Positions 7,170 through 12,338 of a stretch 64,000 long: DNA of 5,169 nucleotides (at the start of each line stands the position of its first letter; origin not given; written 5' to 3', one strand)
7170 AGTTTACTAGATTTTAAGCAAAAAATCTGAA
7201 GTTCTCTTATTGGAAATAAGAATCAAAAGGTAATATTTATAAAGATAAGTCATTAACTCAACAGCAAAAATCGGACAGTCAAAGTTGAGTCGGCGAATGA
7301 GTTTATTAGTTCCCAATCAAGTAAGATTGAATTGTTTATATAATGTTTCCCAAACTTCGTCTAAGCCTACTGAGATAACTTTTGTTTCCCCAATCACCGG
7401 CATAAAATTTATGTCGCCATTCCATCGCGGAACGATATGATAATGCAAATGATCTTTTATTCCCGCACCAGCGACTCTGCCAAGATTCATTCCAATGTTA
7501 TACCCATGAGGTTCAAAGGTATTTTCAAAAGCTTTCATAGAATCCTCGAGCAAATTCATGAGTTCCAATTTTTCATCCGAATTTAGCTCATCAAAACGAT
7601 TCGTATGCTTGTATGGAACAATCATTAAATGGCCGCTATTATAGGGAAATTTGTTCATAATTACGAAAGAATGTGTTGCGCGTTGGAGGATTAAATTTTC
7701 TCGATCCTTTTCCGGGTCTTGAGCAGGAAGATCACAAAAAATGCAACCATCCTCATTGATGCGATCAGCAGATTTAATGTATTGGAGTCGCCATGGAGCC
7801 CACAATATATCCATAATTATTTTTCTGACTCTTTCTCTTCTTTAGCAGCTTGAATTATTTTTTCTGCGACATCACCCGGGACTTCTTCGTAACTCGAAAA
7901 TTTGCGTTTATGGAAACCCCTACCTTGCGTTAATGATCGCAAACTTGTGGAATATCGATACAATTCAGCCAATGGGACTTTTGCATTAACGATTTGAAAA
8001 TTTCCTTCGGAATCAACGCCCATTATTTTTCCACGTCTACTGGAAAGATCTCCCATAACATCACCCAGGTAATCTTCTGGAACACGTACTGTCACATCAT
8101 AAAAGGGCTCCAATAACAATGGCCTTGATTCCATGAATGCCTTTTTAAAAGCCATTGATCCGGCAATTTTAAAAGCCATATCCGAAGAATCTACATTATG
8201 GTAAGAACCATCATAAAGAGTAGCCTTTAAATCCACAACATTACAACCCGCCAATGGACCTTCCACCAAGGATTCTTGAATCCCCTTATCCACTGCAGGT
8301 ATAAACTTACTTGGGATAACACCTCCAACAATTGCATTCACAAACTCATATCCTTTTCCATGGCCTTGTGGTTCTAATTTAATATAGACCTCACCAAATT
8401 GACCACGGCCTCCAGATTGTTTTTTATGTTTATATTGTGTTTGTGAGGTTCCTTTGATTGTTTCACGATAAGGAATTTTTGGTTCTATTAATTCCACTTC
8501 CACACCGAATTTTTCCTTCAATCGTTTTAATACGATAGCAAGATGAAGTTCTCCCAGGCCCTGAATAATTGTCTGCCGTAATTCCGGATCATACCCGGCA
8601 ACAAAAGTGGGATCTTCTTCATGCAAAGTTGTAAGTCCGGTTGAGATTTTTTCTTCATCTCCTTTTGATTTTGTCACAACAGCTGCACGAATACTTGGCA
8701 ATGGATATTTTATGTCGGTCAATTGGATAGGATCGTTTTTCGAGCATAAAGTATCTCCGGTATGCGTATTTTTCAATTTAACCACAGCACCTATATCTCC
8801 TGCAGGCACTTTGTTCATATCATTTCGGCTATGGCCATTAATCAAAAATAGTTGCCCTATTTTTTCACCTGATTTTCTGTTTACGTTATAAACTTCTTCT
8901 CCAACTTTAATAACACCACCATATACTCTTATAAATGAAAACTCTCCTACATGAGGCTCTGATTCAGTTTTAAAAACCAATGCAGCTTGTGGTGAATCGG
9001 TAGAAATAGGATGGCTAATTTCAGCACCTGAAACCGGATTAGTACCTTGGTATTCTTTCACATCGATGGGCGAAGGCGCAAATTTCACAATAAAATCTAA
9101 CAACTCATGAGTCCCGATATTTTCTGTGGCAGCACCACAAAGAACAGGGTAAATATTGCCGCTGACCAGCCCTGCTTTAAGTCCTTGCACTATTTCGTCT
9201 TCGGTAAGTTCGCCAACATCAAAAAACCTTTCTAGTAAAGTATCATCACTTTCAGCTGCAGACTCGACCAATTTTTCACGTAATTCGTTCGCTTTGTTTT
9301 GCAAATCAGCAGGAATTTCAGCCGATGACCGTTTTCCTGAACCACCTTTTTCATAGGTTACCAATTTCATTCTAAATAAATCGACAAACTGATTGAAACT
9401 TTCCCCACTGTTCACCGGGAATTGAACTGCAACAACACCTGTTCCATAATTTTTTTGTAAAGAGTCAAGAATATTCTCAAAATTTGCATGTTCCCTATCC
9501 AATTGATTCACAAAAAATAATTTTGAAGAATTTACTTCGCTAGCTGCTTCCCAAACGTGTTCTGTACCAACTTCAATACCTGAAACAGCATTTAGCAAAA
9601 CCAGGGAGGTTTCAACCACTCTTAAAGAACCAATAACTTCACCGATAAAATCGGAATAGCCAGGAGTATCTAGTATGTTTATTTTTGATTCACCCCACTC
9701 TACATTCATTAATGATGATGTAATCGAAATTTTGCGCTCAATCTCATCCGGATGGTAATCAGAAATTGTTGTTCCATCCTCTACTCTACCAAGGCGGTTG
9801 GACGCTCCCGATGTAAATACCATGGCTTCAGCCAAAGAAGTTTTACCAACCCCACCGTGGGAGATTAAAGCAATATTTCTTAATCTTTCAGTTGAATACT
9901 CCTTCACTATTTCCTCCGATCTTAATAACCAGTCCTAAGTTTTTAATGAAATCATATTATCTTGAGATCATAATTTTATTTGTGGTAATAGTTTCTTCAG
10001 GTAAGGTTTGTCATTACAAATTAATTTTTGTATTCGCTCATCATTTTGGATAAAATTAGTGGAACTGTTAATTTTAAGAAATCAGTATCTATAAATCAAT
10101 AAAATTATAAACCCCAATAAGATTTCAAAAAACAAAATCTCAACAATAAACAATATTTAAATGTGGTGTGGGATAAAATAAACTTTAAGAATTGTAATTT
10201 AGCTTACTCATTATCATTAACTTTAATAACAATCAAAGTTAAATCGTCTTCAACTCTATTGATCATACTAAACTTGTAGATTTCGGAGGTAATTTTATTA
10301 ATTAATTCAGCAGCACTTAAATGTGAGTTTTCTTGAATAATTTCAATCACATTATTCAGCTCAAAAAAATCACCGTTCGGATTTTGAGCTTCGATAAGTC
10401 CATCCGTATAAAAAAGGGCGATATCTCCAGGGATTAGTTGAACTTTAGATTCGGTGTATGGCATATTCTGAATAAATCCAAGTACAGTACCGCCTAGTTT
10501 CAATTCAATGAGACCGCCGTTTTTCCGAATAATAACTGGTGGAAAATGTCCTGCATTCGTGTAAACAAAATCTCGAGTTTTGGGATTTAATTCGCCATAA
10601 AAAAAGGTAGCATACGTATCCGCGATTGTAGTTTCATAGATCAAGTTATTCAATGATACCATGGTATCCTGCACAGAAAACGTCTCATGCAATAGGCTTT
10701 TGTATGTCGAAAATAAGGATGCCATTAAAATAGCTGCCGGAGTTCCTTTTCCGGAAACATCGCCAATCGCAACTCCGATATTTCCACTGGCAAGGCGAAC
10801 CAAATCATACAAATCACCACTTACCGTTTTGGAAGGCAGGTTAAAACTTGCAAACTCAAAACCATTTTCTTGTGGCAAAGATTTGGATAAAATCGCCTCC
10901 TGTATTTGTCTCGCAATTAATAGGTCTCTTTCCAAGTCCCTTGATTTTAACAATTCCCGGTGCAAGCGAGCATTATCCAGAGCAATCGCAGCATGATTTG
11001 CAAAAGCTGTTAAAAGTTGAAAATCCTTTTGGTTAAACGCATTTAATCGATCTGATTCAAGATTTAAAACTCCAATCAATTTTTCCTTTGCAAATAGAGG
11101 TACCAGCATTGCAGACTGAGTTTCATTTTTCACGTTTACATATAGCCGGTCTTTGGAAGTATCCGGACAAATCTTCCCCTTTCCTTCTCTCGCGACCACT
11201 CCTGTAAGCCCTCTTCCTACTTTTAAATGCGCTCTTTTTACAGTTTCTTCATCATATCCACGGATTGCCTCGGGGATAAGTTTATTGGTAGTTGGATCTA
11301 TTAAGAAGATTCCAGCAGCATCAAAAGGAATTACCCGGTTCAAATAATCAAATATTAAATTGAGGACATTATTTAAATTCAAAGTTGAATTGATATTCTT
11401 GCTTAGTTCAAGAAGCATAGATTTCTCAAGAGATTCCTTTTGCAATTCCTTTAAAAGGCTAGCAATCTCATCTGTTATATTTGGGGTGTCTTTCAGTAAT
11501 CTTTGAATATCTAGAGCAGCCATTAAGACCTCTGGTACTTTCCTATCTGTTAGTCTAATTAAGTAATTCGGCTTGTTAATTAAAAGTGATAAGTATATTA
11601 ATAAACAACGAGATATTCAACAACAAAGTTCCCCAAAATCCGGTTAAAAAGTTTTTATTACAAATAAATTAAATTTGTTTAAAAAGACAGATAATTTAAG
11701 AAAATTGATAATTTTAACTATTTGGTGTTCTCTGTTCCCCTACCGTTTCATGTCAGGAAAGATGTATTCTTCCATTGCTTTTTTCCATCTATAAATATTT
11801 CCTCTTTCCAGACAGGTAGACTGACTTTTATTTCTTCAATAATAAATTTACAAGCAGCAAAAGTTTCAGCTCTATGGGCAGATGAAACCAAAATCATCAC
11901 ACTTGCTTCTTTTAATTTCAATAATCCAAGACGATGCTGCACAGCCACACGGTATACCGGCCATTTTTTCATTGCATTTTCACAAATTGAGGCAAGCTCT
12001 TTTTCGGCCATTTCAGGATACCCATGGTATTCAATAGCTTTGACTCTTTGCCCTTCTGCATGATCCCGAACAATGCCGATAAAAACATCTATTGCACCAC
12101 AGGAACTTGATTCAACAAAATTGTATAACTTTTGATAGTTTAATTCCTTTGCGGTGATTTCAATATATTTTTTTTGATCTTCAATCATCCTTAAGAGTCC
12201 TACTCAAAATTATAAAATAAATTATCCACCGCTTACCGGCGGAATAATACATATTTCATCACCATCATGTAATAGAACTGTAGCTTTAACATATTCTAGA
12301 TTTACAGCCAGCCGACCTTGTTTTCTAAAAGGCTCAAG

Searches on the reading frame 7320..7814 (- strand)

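Call 6: search_protein_families(library=pfam, proteins=[window:7320-7814:-], max_evalue=0.01)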
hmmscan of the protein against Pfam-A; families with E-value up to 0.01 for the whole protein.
window:7320-7814:- (165 aa): 3 families
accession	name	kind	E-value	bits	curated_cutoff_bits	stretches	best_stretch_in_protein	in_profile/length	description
PF01230.28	HIT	-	1.5e-13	51.6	21.5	1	40-130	6-95/98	HIT domain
PF11969.13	DcpS_C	-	5.7e-06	27.2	24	1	24-128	2-100/114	Scavenger mRNA decapping enzyme C-term binding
PF04677.20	CwfJ_C_1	-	0.0002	21.6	21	1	20-87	10-73/122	Protein similar to CwfJ C-terminus 1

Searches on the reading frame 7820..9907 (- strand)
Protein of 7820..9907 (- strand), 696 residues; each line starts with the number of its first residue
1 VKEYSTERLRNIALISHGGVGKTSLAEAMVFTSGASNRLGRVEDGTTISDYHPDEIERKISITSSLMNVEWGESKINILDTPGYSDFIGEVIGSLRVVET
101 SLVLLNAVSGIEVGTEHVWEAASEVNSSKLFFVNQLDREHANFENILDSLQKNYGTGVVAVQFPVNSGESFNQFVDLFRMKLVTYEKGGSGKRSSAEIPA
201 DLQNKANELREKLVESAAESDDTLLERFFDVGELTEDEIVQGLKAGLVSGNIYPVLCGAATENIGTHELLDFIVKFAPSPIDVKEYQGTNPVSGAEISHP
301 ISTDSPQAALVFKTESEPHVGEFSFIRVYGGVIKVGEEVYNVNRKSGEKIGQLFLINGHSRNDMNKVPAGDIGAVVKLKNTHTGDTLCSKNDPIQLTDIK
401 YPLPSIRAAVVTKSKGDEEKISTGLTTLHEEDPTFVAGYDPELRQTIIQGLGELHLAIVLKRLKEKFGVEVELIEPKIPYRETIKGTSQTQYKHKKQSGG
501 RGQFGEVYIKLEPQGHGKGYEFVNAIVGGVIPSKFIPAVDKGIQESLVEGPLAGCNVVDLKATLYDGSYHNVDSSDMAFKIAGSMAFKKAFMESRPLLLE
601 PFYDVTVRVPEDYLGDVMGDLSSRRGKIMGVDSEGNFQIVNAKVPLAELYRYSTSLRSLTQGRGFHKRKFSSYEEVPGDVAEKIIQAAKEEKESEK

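Call 6: search_protein_families(library=pfam, proteins=[window:7820-9907:-], max_evalue=0.01)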
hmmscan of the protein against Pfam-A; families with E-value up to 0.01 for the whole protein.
window:7820-9907:- (696 aa): 7 families
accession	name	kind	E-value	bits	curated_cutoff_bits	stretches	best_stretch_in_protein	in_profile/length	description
PF03764.24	EFG_IV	-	2.4e-45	153.7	24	1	476-594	1-120/121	Elongation factor G, domain IV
PF00009.33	GTP_EFTU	-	8.7e-37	127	26.5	1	8-279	2-188/188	Elongation factor Tu GTP binding domain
PF00679.30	EFG_C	-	4.3e-29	100.8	27.9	1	598-683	2-88/89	Elongation factor G C-terminus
PF14492.12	EFG_III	-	3.5e-23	81.9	27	1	402-473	2-73/75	Elongation Factor G, domain III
PF22042.2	EF-G_D2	-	3.5e-14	53.1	27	1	308-389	3-83/84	Elongation factor G domain 2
PF03144.31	GTP_EFTU_D2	-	4.1e-12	46.8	30.3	1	324-388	4-73/73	Elongation factor Tu domain 2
PF16658.11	RF3_C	-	0.00067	19.9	40.1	1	408-490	13-95/132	Class II release factor RF3, C-terminal domain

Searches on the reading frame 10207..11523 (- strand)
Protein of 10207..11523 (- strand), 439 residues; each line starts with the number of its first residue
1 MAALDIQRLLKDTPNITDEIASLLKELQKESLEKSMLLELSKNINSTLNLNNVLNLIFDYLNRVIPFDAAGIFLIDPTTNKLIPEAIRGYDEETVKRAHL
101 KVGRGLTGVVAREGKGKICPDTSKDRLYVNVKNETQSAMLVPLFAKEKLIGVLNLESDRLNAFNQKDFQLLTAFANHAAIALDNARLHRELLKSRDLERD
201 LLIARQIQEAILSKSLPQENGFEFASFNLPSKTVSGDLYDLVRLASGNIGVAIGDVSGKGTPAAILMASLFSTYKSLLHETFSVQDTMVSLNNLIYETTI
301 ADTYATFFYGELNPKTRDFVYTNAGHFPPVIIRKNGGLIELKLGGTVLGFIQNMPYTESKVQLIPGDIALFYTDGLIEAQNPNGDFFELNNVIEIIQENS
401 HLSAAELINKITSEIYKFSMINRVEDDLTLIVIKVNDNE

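Call 6: search_protein_families(library=pfam, proteins=[window:10207-11523:-], max_evalue=0.01)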
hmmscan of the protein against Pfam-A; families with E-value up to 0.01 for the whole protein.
window:10207-11523:- (439 aa): 5 families
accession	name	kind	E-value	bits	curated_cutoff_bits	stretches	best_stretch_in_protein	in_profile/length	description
PF07228.17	SpoIIE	-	2.2e-46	158.7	25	1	246-435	2-191/192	Stage II sporulation protein E (SpoIIE)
PF13185.12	GAF_2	-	3.6e-18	66.5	28.6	1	48-183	2-136/136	GAF domain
PF13492.12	GAF_3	-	5.2e-14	53.2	27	1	53-184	5-129/129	GAF domain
PF01590.32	GAF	-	1.8e-12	48.4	22.4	1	50-182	2-133/133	GAF domain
PF11849.14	DUF3369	-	0.0028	18.4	27.2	0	148-191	127-168/168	Domain of unknown function (DUF3369)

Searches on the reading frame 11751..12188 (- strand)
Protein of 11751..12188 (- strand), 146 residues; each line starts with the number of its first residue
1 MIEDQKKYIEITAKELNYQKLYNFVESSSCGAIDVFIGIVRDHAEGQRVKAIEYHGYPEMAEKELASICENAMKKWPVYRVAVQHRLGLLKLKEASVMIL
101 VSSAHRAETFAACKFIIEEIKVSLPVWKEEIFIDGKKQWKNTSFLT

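Call 6: search_protein_families(library=pfam, proteins=[window:11751-12188:-], max_evalue=0.01)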
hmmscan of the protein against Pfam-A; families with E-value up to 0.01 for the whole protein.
window:11751-12188:- (146 aa): 1 family
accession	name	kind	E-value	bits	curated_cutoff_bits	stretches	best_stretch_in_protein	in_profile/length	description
PF02391.22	MoaE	-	4.7e-39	133.5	23.4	1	11-121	1-112/114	MoaE protein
